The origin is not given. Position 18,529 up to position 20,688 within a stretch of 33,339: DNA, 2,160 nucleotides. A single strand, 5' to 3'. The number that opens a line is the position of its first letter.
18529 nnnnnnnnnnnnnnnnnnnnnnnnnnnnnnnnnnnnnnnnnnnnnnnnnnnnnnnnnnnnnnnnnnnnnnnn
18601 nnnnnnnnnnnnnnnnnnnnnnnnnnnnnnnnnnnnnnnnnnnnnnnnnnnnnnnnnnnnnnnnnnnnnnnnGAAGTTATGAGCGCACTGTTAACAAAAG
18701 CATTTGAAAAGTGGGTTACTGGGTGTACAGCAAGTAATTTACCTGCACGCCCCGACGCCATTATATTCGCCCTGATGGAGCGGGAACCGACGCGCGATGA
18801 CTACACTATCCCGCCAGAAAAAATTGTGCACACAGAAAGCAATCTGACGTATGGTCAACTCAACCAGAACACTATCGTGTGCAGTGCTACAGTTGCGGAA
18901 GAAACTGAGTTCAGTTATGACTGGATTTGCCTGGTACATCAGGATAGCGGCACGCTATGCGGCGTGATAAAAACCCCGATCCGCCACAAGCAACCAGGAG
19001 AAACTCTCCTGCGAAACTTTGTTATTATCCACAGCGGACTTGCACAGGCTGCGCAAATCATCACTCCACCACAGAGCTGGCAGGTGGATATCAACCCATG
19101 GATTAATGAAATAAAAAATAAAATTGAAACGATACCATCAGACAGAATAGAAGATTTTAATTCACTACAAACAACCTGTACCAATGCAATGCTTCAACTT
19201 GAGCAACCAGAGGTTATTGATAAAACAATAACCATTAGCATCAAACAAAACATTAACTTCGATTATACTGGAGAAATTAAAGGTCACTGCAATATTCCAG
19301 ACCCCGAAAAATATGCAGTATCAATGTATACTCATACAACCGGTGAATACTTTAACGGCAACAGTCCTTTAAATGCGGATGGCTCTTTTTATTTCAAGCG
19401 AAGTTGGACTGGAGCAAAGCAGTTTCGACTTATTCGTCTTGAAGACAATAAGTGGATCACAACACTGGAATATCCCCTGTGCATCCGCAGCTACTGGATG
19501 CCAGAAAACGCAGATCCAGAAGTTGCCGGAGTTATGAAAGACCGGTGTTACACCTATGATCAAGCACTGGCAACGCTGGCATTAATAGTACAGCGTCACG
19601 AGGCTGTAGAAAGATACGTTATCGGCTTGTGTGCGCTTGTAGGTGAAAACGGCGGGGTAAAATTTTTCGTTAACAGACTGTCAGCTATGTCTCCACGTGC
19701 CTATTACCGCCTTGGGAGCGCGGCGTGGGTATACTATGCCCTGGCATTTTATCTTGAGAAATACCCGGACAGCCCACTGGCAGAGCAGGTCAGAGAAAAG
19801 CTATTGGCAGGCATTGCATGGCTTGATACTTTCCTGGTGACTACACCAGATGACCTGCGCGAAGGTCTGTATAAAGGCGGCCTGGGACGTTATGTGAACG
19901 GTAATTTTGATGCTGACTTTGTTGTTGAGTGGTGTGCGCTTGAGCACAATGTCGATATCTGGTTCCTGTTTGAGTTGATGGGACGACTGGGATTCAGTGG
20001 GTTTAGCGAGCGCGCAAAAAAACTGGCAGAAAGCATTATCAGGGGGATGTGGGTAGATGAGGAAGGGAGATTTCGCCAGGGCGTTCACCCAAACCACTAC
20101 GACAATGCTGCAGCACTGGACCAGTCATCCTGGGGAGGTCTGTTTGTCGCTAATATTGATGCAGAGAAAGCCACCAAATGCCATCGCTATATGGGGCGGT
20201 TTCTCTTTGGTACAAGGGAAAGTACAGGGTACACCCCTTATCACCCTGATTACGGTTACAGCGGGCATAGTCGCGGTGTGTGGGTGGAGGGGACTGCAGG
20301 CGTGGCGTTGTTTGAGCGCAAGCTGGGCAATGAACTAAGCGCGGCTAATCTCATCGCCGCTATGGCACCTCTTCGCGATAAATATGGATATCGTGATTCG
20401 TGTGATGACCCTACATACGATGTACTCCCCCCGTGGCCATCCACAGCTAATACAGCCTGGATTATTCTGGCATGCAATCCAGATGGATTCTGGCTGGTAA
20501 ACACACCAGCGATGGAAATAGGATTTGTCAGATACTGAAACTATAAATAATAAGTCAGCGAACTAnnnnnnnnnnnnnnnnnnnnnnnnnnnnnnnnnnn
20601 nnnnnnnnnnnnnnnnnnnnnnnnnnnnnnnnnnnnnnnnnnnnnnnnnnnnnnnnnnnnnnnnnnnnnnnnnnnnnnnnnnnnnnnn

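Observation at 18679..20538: Second fibre-like gene: shared baseplate-anchor N-terminus, AT-rich foreign segment, enzyme-like C-terminus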

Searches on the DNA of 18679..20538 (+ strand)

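Call 6: search_dna_similar(query=window:18679-20538:+, collection=phages, mode=near, max_rows=25)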
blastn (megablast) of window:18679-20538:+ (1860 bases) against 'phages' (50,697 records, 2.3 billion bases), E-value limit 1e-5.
Records with a match: 1; places in all: 1; records where one place covers at least 80% of the query: 0.
Best place of each record, by identity: 60-80% 1.
By first word of the organism name: Escherichia 1.
By host as written in the record: Escherichia coli STEC1575 1.
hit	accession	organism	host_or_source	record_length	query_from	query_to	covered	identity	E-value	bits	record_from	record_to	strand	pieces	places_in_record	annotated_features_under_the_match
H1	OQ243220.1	Escherichia phage phiSTEC1575-Stx2k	Escherichia coli STEC1575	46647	507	1806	70%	76.9%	0e+0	734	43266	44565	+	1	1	tail protein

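Call 7: search_dna_similar(query=window:18679-20538:+, collection=ecoli_genomes, mode=near, max_rows=20)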
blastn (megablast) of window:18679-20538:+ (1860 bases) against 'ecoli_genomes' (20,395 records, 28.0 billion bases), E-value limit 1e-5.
Records with a match: 32; places in all: 45; records where one place covers at least 80% of the query: 5.
Genomes with a match: 32 of 5426; with a place that covers at least 80% of the query: 5. Places per genome that has any: lowest 1, median 1, highest 4. On chromosomes: 45 places; on plasmids: 0.
Best place of each record, by identity: >=99% 5; 60-80% 27.
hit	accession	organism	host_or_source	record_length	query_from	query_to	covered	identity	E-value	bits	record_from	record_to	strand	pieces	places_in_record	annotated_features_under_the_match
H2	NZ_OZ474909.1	Escherichia coli strain ECL27977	Ovis aries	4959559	1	1860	100%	99.9%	0e+0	3430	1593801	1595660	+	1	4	phage tail-collar fiber domain-containing protein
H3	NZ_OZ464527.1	Escherichia coli strain ECL27977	Ovis aries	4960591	1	1860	100%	99.9%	0e+0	3430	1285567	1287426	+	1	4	phage tail-collar fiber domain-containing protein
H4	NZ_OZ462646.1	Escherichia coli strain ECL27829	Ovis aries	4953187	1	1860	100%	99.9%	0e+0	3430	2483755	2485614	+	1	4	phage tail-collar fiber domain-containing protein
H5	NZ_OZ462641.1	Escherichia coli strain ECL27829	Ovis aries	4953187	1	1860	100%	99.9%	0e+0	3430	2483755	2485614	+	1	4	phage tail-collar fiber domain-containing protein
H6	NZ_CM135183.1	Escherichia coli strain Z1324SEC0014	Swine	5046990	1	1860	100%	99.8%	0e+0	3419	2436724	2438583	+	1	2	phage tail-collar fiber domain-containing protein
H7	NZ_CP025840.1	Escherichia coli strain 214-4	Homo sapiens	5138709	507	1815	70%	77.0%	0e+0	745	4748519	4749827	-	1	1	none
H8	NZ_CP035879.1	Escherichia coli strain DS26-1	Homo sapiens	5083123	507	1815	70%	77.0%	0e+0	745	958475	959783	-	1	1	none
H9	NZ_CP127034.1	Escherichia coli strain TW10690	Homo sapiens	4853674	507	1815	70%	77.0%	0e+0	743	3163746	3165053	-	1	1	glucosidase family protein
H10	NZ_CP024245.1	Escherichia coli O27:H7 strain B4103-1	missing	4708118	507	1815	70%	77.0%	0e+0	745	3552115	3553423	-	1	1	phage tail protein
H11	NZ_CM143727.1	Escherichia coli strain CFIAFB20180511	food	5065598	507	1815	70%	77.0%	0e+0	745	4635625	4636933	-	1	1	prophage tail fiber N-terminal domain-containing protein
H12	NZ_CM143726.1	Escherichia coli strain CFIAFB20190172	food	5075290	507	1815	70%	77.0%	0e+0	745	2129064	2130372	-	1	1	prophage tail fiber N-terminal domain-containing protein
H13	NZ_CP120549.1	Escherichia coli strain B1172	Homo sapiens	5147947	507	1815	70%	76.9%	0e+0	739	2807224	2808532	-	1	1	none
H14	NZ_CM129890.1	Escherichia coli strain MB06101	seawater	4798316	507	1815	70%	76.9%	0e+0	739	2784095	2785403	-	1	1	hypothetical protein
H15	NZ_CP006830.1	Escherichia coli APEC O18 strain APEC O18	chicken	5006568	507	1806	70%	77.0%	0e+0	739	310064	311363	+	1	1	none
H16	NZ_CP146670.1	Escherichia coli strain MS 21-1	Homo sapiens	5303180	507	1806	70%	77.0%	0e+0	739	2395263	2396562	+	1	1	none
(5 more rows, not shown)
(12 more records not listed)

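Call 8: get_annotated_region(hit=H2, flank=20000)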
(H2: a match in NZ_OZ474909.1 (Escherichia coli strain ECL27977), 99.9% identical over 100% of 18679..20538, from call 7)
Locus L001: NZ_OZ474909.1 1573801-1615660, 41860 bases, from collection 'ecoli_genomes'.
description: Escherichia coli strain ECL27977 isolate ECL27977 chromosome ECL27977
organism: Escherichia coli strain ECL27977 (NCBI taxid 562)
replicon: chromosome; assembly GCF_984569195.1
host: Ovis aries; source: lamb; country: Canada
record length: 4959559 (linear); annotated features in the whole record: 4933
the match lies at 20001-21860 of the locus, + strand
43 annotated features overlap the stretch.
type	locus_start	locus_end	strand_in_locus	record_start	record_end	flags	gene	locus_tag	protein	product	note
CDS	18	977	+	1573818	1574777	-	-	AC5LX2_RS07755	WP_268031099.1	plasmid segregation protein ParM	-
CDS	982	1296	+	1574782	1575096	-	-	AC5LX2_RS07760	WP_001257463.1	plasmid partitioning/stability family protein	-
CDS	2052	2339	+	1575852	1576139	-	-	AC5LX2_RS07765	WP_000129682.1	hypothetical protein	-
CDS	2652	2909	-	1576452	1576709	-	-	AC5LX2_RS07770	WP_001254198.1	Ogr/Delta-like zinc finger protein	-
CDS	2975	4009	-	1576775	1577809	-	-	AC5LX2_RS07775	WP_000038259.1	phage portal protein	-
CDS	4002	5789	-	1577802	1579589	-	-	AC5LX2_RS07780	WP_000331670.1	terminase large subunit domain-containing protein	-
CDS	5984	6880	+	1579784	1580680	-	-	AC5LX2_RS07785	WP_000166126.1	GPO family capsid scaffolding protein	-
CDS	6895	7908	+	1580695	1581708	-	-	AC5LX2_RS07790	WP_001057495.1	phage major capsid protein, P2 family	-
CDS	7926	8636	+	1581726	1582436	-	gpM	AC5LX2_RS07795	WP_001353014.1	phage terminase small subunit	-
CDS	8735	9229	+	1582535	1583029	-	-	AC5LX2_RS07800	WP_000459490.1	head completion/stabilization protein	-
CDS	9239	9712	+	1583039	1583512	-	-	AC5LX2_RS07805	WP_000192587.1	phage tail protein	-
CDS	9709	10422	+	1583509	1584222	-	-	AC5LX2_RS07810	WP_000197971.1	phage virion morphogenesis protein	-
CDS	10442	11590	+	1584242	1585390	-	-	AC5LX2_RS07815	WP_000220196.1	DUF2586 domain-containing protein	-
CDS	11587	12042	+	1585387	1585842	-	-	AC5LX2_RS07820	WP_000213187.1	phage protein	-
CDS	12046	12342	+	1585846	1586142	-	-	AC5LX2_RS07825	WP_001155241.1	phage holin family protein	-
CDS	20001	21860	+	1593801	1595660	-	-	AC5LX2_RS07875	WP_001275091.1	phage tail-collar fiber domain-containing protein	-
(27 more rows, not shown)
